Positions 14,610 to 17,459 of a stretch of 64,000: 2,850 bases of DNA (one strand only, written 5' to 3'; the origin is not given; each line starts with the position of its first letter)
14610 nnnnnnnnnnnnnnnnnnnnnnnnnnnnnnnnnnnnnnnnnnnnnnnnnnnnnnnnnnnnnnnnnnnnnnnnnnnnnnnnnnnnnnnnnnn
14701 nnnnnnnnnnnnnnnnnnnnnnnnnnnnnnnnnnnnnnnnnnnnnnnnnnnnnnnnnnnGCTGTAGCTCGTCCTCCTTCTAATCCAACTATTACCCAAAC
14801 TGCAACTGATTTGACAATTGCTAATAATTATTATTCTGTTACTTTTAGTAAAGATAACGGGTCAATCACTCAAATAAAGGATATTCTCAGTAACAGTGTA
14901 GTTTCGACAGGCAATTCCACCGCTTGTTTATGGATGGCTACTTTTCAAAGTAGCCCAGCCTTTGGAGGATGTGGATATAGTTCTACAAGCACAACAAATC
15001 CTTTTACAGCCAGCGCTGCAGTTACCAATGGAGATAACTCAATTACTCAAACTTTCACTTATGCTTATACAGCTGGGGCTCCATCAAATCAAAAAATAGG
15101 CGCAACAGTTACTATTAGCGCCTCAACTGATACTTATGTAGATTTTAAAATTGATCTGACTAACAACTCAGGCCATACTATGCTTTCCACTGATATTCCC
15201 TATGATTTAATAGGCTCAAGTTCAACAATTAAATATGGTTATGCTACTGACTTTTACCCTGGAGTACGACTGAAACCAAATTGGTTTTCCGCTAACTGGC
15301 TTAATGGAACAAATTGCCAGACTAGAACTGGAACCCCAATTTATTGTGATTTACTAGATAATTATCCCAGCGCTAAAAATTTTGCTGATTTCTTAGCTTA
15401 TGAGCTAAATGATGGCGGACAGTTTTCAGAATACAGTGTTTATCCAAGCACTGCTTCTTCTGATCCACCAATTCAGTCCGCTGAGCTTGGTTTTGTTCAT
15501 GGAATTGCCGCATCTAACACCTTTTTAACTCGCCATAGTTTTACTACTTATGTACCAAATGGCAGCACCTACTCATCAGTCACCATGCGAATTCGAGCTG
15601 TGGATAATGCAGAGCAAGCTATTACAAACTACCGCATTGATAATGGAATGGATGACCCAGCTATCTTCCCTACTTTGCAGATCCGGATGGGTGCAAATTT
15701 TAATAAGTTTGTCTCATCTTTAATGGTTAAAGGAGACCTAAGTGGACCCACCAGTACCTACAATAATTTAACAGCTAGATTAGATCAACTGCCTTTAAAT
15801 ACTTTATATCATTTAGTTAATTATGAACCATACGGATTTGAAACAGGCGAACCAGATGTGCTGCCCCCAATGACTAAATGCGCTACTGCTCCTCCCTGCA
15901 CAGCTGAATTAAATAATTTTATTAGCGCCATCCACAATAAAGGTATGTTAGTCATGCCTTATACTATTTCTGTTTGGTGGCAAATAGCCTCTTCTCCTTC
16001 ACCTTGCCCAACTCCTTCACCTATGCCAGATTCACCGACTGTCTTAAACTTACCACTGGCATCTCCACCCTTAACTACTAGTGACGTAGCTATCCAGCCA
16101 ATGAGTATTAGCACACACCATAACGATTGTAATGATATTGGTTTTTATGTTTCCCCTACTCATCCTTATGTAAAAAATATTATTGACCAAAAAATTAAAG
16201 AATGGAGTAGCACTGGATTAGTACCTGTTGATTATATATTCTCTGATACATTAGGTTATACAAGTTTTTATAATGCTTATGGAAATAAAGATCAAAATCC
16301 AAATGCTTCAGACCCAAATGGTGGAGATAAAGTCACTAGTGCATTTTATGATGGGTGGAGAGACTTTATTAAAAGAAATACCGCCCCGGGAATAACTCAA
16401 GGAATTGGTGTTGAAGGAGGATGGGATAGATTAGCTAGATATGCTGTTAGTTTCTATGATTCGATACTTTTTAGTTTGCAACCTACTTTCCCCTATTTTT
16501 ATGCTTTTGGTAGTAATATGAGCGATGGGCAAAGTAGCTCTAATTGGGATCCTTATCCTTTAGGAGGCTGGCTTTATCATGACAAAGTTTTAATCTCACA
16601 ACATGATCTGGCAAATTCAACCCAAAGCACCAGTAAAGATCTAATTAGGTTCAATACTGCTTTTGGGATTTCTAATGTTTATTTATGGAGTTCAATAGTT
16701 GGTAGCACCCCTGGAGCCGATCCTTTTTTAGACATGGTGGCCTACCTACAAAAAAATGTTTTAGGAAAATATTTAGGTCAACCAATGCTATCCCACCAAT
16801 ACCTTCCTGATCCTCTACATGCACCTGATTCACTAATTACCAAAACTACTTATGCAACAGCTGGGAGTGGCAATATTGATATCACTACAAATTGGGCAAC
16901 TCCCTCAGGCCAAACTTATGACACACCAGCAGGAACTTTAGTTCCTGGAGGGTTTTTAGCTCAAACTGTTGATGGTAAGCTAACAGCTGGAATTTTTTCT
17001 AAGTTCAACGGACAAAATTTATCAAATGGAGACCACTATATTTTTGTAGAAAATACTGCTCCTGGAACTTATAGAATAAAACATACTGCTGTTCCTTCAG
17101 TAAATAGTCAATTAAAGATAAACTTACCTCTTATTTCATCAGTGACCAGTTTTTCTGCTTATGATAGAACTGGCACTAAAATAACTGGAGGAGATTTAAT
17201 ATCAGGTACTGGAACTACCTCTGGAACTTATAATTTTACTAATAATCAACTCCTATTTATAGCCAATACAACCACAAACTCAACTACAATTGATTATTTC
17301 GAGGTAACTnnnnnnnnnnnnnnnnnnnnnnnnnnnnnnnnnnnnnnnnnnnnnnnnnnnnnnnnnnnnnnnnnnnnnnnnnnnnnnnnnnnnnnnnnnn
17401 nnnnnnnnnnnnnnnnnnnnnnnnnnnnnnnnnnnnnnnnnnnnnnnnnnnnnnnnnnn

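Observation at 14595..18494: Cohesin-like plus dockerin protein (and a separate dockerin protein at 8068-8943): cellulosome-style assembly parts in a CPR-like genome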

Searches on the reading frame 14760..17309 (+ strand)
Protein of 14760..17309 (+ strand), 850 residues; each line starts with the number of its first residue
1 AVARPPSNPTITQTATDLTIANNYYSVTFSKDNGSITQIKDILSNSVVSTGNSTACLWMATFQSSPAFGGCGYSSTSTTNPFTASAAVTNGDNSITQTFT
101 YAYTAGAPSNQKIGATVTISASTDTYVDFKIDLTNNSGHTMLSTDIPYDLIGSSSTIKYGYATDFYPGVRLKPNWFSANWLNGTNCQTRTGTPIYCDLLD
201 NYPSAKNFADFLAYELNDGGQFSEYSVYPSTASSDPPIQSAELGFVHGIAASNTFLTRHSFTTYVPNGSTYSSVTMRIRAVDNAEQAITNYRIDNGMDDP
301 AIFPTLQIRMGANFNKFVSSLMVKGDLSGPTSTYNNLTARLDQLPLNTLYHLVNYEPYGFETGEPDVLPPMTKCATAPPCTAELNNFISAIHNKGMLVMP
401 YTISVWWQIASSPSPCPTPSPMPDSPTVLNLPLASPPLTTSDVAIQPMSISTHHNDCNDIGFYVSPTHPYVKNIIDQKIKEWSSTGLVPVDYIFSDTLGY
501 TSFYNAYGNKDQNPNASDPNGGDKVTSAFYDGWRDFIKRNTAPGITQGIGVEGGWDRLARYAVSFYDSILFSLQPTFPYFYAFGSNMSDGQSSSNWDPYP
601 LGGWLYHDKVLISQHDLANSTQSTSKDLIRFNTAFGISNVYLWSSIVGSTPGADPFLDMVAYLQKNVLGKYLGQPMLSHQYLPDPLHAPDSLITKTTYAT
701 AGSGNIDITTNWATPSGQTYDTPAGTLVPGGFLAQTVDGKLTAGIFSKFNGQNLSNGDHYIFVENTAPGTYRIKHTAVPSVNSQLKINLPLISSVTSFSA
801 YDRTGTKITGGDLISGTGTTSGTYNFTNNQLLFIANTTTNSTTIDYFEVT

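Call 8: search_protein_families(library=pfam, proteins=[window:14760-17300:+], max_evalue=10)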
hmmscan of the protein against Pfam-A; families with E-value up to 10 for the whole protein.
window:14760-17300:+ (847 aa): 0 families

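Call 37: find_homologous_proteins(query=window:14760-17309:+, max_evalue=0.01)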
Query window:14760-17309:+ (850 aa): 3 proteins with E <= 0.01 among 8000 candidates.
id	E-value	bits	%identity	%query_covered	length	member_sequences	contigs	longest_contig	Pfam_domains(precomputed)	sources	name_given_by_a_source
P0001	0.0e+0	1945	100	100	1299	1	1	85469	-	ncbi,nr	ncbi:hypothetical protein HY025_04110 [Candidatus Daviesbacteria bacterium]|nr:hypothetical protein 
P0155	8.1e-67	244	30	86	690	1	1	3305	PF19773.6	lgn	-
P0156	1.4e-18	85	24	57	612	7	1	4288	PF19773.6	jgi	jgi:hypothetical protein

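Call 41: search_solved_structures(query=A4, max_evalue=10)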
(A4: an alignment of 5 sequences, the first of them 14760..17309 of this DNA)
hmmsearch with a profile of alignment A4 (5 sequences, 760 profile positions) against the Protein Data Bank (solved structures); distinct sequences matched with E-value up to 10: 4.
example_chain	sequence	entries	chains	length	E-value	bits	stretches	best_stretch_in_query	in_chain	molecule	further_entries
5wzn_A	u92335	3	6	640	0.0009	21.1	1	326-369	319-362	Alpha-N-acetylgalactosaminidase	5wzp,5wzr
5wzq_A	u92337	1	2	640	0.0033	19.2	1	326-369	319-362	Alpha-N-acetylgalactosaminidase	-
5ot1_A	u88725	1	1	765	0.052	15.3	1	308-371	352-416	Pullulanase type II, GH13 family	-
4yqx_L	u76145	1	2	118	0.28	12.9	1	22-72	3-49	JES6-1 VL domain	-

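Call 44: predict_structure(alignment_id=A4)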
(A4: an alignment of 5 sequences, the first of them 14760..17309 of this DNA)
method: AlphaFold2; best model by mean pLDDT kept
length: 850 residues; sequences in the alignment: 5
mean_pLDDT: 42.9   pTM: 0.34
mean pLDDT of the five models: 42.9, 42.8, 41.4, 39.3, 39.0
residues with pLDDT >= 90: 0; 70-90: 38; 50-70: 192; < 50: 620
segments of 3 or more residues with pLDDT < 50: 1-11, 13-15, 65-94, 104-110, 151-222, 226-258, 281-285, 294-336, 351-381, 397-475, 481-676, 685-690, 755-759, 762-850
pLDDT, mean of each block of 10 residues (from residue 1): 35 56 68 66 60 60 54 42 36 51 48 66 62 75 61 44 40 37 32 35 38 43 47 38 32 42 69 60 49 44 38 44 45 50 55 35 29 38 56 50 31 36 33 37 33 32 36 48 40 38 32 30 32 36 33 28 22 22 22 24 30 26 30 29 27 36 44 49 48 62 66 60 67 69 63 49 40 39 38 30 29 32 39 40 37
secondary structure, 60 per line:
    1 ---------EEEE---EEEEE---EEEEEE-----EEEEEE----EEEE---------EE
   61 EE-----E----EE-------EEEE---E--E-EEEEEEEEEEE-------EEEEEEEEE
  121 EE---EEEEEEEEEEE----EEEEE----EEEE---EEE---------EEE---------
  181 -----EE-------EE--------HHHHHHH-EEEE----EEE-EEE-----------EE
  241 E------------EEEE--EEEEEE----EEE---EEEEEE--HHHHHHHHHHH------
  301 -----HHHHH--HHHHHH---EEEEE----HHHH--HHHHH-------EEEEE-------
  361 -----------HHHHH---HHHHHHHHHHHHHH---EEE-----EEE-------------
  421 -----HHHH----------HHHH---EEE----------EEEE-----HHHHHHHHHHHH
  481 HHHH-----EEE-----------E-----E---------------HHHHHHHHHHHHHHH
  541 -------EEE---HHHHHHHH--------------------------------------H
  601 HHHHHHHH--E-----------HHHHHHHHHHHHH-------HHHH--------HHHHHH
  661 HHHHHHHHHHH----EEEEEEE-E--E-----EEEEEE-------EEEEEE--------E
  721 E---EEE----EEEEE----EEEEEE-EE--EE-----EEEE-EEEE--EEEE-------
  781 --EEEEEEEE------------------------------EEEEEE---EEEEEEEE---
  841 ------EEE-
elements in order (helices of 4 or more, strands of 3 or more residues): E10-13 E17-21 E25-30 E36-41 E46-49 E59-62 E82-85 E94-104 E112-122 E126-136 E141-145 E150-153 E157-159 E169-171 H205-211 E213-216 E221-223 E225-227 E239-241 E254-257 E260-265 E270-272 E276-281 H284-294 H306-310 H313-318 E322-326 H331-334 H337-341 E349-353 H372-376 H380-393 E397-399 E405-407 H426-429 H440-443 E447-449 E460-463 H469-484 E490-492 H526-540 E548-550 H554-561 H600-608 H623-635 H643-646 H655-671 E676-682 E693-698 E706-711 E725-727 E732-736 E741-746 E759-762 E764-767 E770-773 E783-790 E821-826 E830-837 E847-849

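Call 58: search_protein_families(library=pfam, proteins=[P0155, P0156], max_evalue=0.001)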
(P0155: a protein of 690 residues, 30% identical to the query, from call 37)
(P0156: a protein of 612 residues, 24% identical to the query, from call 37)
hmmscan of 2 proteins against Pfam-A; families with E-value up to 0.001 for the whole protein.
P0155 (690 aa): 1 family
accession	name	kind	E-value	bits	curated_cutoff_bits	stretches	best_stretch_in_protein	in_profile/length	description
PF19773.5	DUF6259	-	2.4e-10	40.5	28.7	1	328-481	65-214/300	Domain of unknown function (DUF6259)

P0156 (612 aa): 1 family
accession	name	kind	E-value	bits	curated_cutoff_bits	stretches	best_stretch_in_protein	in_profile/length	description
PF19773.5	DUF6259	-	3.4e-11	43.3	28.7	1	258-399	68-204/300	Domain of unknown function (DUF6259)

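Call 59: search_solved_structures(query=A4, max_evalue=0.01, show_alignments=1)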
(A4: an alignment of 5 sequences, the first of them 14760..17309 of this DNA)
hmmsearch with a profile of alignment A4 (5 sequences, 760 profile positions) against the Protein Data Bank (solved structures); distinct sequences matched with E-value up to 0.01: 2.
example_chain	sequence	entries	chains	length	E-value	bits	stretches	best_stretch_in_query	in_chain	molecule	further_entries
5wzn_A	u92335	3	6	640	0.0009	21.1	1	326-369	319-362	Alpha-N-acetylgalactosaminidase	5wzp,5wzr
5wzq_A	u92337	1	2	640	0.0033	19.2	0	326-369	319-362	Alpha-N-acetylgalactosaminidase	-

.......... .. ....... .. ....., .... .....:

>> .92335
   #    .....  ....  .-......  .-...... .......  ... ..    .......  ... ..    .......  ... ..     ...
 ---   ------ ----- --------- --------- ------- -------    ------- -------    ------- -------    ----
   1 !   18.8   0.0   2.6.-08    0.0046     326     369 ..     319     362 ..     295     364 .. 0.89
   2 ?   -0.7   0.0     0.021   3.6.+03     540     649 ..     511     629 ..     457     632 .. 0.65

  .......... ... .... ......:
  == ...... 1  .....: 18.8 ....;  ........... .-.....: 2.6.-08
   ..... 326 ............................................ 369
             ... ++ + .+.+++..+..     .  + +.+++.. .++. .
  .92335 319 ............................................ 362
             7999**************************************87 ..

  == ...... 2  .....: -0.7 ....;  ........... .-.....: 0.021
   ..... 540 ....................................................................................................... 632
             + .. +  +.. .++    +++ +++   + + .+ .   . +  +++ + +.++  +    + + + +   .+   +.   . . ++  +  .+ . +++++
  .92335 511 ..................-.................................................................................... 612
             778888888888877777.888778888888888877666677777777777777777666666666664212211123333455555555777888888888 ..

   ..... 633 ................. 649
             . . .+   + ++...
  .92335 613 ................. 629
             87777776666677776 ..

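Call 61: fold_search(model_id=the predicted structure, library=pdb)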
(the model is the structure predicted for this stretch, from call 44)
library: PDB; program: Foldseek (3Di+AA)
matches with E <= 10: 335; with E <= 0.001: 23
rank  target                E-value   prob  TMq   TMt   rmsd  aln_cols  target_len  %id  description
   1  5wzn_B                1.7e-06  1.00  0.21  0.26  21.6       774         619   12  Alpha-N-acetylgalactosaminidase NagBb from Bifidobacterium bifidum - GalNAc complex (released 2017-06-07)
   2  6qfk_A                4.5e-06  0.98  0.17  0.12  26.7       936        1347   10  EngBF DARPin Fusion 4b G10 (released 2019-11-06)
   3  6sh9_B                7.3e-06  0.98  0.19  0.14  26.3       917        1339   11  EngBF DARPin Fusion 4b D12 (released 2019-11-06)
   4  5i0d_A                8.6e-06  0.84  0.15  0.13  28.3      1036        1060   10  Cycloalternan-forming enzyme from Listeria monocytogenes in complex with cycloalternan (released 2016-12-14)
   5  6qev_B                1.2e-05  0.99  0.20  0.14  26.6       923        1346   10  EngBF DARPin Fusion 4b B6 (released 2019-11-06)
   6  8a19_A                3.3e-05  0.93  0.18  0.13  26.6       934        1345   10  Structure of a leucinostatin derivative determined by host lattice display : L1E4V1 construct (released 2022-12-07)
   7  6qep                  4.3e-05  0.96  0.19  0.14  25.9       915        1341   10  EngBF DARPin Fusion 4b H14 (released 2019-11-06)
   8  8a1a_A                5.1e-05  0.96  0.20  0.14  26.8       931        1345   10  Structure of a leucinostatin derivative determined by host lattice display : L1F11V1 construct (released 2022-12-07)
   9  4kmq                  8.3e-05  0.63  0.15  0.13  28.3      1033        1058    9  1.9 Angstrom resolution crystal structure of uncharacterized protein lmo2446 from Listeria monocytogenes EGD-e (released 2013-05-29)
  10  5f7u_A                1.8e-04  0.51  0.15  0.13  28.4      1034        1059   10  Cycloalternan-forming enzyme from Listeria monocytogenes in complex with pentasaccharide substrate (released 2016-09-21)
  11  7qqh_C                2.1e-04  0.77  0.13  0.15  17.8       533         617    8  Crystal structure of MYORG (D520N) in complex with Gal-a1,4-Glc (released 2022-08-31)
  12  3wvf_B                2.4e-04  1.00  0.17  0.30  15.2       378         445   10  Crystal structure of YidC from Escherichia coli (released 2014-12-17)
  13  1l7j_A                2.9e-04  1.00  0.20  0.42   9.6       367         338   11  X-ray structure of galactose mutarotase from Lactococcus lactis (apo) (released 2002-04-24)
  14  7qqh_A                3.0e-04  0.72  0.13  0.15  17.8       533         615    8  Crystal structure of MYORG (D520N) in complex with Gal-a1,4-Glc (released 2022-08-31)
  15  7kmp                  3.2e-04  0.66  0.12  0.11  22.4       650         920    8  Crystal structure of the GH31 alpha-xylosidase (Xac1773) from Xanthomonas citri (released 2021-05-26)
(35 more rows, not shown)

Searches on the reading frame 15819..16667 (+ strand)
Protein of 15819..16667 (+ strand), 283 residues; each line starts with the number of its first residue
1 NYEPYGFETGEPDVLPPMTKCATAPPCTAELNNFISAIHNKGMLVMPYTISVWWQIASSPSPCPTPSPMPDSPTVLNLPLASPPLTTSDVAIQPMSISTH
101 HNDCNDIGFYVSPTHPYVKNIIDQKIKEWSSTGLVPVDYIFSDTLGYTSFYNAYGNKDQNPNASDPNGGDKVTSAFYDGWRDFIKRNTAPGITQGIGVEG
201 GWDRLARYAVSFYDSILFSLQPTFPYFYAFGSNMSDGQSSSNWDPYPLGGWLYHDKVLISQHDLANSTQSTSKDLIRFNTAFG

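Call 85: search_solved_structures(query=A6, max_evalue=1, show_alignments=2)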
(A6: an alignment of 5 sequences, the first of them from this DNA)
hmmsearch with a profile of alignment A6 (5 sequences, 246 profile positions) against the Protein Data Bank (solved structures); distinct sequences matched with E-value up to 1: 4.
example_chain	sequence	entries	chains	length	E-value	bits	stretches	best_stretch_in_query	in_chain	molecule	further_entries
5wzn_A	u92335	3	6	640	0.025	17.4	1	3-40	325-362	Alpha-N-acetylgalactosaminidase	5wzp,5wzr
5wzq_A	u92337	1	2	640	0.025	17.4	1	3-40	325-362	Alpha-N-acetylgalactosaminidase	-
5ot1_A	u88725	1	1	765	0.15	14.9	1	13-42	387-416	Pullulanase type II, GH13 family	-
6sao_A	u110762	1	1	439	0.34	13.7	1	18-42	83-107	amylase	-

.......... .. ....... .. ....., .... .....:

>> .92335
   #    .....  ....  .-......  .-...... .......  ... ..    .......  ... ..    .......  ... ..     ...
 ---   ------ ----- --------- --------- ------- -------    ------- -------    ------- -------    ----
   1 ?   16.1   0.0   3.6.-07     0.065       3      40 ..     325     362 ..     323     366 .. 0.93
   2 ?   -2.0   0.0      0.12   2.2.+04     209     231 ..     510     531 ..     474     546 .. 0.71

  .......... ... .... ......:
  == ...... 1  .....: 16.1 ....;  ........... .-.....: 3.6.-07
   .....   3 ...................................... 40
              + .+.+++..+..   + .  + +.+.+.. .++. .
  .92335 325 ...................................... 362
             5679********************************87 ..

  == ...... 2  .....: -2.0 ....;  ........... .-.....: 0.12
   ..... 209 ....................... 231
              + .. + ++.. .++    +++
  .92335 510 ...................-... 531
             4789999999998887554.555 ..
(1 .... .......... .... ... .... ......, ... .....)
